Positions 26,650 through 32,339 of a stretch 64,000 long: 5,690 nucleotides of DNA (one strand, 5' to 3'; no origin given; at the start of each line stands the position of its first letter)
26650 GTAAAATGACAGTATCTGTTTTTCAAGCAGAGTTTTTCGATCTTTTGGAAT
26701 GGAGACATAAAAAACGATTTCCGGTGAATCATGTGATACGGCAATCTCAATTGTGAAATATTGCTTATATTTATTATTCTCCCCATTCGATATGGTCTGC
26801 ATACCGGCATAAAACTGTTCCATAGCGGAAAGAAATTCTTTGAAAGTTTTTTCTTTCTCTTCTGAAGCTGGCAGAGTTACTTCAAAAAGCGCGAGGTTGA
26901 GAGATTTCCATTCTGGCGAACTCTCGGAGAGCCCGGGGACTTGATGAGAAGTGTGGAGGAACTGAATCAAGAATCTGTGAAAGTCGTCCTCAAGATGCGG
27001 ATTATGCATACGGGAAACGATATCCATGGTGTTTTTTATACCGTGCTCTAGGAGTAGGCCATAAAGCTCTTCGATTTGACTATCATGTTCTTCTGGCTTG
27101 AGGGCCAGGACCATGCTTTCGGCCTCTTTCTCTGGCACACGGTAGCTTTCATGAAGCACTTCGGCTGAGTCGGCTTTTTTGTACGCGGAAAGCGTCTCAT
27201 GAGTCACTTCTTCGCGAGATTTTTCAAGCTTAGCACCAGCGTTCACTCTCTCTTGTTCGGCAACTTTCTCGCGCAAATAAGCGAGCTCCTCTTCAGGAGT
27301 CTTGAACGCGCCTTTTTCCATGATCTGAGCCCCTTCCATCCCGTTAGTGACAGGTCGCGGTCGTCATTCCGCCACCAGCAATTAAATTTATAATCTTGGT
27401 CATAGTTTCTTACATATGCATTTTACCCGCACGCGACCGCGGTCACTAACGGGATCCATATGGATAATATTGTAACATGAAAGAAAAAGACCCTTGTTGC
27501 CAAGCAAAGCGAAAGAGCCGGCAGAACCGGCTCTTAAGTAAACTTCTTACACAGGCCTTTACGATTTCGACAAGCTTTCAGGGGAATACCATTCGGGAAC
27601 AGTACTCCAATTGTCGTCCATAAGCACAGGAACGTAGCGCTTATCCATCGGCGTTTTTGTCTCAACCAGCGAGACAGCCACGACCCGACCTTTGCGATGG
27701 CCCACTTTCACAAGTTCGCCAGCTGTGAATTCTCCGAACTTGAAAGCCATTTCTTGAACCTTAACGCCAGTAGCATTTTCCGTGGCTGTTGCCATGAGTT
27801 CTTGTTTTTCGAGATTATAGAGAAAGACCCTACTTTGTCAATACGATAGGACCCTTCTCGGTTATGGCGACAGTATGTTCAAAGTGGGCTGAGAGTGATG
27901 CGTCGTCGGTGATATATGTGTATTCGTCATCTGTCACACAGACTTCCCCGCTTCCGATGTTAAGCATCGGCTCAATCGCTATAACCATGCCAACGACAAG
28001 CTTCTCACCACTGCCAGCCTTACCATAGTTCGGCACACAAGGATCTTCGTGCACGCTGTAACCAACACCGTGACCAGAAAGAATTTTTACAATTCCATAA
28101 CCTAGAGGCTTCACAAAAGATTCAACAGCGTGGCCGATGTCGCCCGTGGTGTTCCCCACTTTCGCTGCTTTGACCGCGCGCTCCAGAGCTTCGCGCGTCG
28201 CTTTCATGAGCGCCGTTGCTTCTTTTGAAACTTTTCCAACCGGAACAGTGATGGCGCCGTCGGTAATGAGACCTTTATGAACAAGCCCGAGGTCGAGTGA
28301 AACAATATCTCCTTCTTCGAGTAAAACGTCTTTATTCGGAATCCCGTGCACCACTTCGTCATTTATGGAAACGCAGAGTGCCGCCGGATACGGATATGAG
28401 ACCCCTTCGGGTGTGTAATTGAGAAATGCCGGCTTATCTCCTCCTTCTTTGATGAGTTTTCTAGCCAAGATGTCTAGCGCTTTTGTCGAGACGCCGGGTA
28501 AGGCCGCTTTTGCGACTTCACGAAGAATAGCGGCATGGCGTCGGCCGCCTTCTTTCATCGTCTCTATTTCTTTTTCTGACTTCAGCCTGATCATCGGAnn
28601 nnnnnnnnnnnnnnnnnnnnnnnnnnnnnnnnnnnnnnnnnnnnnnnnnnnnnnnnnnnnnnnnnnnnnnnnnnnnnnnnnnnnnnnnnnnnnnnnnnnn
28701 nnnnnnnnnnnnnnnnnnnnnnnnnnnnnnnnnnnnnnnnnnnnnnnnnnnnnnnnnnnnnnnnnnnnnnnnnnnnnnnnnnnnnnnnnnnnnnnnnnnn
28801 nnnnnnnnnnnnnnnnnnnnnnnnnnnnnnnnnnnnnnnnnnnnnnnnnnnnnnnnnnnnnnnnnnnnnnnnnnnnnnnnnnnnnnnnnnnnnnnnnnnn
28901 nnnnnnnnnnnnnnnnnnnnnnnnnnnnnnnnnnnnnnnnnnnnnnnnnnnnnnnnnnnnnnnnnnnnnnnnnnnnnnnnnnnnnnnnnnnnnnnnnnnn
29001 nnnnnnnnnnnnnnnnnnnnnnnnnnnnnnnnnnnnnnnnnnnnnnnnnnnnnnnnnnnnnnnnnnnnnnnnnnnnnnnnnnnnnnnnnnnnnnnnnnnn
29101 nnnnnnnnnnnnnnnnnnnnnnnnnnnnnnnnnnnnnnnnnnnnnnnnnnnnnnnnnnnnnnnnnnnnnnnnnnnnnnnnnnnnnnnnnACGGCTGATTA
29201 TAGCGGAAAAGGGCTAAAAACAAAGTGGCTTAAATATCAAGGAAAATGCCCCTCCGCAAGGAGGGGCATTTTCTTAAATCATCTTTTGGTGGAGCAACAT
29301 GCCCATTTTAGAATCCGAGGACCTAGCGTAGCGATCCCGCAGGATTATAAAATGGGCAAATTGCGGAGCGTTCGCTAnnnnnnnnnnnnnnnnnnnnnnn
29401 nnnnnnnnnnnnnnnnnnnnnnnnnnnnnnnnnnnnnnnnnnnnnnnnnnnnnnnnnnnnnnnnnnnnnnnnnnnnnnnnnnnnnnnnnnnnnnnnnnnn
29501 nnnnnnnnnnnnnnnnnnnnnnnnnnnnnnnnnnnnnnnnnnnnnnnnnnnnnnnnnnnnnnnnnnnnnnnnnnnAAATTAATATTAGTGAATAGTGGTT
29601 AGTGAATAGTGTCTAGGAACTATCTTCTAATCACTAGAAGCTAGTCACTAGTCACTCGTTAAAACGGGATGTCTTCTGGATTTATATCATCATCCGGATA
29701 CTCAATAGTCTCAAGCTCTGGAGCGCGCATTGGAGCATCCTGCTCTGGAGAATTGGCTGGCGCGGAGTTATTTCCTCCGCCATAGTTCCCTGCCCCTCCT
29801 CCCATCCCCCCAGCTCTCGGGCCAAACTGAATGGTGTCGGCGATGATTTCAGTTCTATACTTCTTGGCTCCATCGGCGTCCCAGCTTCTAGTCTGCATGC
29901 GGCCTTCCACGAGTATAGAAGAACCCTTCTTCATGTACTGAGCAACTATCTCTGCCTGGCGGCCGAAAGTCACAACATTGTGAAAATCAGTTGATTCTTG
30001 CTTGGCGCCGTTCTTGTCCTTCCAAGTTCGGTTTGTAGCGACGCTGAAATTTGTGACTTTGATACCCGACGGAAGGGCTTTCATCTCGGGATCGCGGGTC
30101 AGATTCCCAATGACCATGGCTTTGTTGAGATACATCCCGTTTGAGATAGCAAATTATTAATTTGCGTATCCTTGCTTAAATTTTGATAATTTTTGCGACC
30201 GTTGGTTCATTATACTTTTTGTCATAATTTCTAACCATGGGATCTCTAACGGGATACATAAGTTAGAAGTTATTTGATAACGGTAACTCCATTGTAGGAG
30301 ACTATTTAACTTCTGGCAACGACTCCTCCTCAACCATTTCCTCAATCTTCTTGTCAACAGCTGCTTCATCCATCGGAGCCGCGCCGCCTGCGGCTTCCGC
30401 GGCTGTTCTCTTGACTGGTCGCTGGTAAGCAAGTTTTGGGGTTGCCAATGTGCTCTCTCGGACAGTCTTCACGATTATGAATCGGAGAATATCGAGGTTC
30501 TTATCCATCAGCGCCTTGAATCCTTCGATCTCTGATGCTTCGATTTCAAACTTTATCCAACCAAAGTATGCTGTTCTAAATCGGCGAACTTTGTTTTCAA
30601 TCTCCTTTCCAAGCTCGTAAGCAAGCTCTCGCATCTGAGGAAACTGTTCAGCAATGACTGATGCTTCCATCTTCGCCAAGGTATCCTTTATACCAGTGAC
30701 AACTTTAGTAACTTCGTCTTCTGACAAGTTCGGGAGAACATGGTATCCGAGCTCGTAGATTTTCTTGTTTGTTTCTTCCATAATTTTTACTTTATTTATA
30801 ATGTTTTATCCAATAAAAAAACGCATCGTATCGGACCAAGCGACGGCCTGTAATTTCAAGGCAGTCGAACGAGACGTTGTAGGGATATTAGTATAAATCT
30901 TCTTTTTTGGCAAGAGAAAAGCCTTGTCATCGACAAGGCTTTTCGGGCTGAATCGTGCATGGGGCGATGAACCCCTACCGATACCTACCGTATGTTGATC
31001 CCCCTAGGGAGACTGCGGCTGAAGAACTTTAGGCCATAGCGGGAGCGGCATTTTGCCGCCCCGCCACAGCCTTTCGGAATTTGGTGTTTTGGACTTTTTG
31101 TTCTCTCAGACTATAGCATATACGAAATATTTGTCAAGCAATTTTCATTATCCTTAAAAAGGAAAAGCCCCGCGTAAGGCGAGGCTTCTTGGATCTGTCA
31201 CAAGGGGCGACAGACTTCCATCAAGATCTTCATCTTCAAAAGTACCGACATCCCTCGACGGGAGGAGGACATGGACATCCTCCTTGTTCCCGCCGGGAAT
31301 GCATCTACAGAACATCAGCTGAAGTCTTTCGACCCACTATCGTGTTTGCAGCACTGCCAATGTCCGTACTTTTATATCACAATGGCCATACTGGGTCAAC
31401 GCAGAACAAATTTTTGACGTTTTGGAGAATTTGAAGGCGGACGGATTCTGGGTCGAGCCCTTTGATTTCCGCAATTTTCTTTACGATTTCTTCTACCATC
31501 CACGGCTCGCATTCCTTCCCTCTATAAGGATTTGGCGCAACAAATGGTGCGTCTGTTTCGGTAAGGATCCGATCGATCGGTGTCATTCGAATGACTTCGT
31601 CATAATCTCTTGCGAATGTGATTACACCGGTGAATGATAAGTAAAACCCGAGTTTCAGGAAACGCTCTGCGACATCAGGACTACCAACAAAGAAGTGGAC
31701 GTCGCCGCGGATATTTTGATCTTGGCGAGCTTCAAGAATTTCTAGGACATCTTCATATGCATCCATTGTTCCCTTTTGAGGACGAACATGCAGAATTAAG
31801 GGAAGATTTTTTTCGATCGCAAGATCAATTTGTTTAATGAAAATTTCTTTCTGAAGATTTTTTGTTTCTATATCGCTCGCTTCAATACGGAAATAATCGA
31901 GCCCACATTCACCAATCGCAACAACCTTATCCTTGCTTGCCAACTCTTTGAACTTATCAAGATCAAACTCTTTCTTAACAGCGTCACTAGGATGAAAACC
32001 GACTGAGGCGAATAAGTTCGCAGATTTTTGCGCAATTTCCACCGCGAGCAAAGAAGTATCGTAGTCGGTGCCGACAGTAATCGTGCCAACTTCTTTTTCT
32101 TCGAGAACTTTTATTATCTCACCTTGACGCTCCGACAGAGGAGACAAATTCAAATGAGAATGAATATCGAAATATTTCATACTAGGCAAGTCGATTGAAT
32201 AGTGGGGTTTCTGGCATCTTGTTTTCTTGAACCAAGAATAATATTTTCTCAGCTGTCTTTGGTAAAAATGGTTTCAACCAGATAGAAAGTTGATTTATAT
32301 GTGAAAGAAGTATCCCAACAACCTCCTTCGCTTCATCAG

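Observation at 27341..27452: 20-23-bp inverted repeat abutting the start codon of the ATPase gene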

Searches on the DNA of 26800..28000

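Call 13: search_rna_families(source=window, start=26800, end=28000, threshold=evalue, max_evalue=1)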
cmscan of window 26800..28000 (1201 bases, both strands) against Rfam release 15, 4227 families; matches with E-value up to 1: 1.
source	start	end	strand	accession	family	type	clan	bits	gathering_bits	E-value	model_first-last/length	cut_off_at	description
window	27322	27371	-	RF01144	sR17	Gene; snRNA; snoRNA; CD-box;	-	17.4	36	0.27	1-55/55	no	Small nucleolar RNA sR17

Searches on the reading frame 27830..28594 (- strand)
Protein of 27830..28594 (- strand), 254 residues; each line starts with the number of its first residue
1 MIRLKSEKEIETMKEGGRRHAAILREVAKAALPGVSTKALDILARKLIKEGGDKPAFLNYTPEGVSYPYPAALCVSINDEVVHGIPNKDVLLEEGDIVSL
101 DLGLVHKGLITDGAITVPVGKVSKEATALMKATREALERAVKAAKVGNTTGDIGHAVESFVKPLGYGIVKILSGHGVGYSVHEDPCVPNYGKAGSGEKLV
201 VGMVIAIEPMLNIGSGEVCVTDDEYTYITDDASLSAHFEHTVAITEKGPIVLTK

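Call 7: search_protein_families(library=pfam, proteins=[window:27830-28594:-], max_evalue=0.01)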
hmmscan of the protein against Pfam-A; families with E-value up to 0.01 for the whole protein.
window:27830-28594:- (254 aa): 1 family
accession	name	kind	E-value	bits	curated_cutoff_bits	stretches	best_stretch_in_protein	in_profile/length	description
PF00557.29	Peptidase_M24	-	1.7e-44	152.6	23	1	11-246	1-208/208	Metallopeptidase family M24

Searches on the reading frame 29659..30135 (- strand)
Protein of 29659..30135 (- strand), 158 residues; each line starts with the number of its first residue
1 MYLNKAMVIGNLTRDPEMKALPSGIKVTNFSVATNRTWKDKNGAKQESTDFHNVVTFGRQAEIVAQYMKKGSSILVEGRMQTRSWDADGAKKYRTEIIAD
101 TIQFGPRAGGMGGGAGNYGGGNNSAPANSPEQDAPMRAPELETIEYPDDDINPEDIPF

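Call 7: search_protein_families(library=pfam, proteins=[window:29659-30135:-], max_evalue=0.01)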
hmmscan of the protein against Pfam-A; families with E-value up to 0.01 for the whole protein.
window:29659-30135:- (158 aa): 1 family
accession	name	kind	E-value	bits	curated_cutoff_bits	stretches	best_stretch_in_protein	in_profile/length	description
PF00436.31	SSB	-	7e-39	132.5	26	1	3-104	1-103/104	Single-strand binding protein family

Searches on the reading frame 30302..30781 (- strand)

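Call 7: search_protein_families(library=pfam, proteins=[window:30302-30781:-], max_evalue=0.01)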
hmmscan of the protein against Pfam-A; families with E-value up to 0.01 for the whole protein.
window:30302-30781:- (159 aa): 1 family
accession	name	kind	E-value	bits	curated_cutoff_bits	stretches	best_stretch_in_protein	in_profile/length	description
PF01250.22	Ribosomal_S6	-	3e-11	43.8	27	1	9-105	2-90/90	Ribosomal protein S6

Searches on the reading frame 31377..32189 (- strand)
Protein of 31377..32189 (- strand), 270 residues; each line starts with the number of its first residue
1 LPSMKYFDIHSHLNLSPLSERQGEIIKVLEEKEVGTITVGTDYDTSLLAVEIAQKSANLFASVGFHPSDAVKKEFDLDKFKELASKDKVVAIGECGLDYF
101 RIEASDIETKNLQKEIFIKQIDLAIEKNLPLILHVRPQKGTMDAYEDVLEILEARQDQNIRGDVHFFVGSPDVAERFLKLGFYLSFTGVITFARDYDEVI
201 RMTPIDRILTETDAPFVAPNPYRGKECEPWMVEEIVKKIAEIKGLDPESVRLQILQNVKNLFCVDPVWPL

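Call 73: search_protein_families(library=pfam, proteins=[window:31377-32189:-], max_evalue=0.00001)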
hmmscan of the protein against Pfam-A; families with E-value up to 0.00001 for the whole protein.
window:31377-32189:- (270 aa): 1 family
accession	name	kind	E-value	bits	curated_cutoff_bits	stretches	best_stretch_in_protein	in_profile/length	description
PF01026.27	TatD_DNase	-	4.3e-72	243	27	1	7-262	1-252/253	TatD related DNase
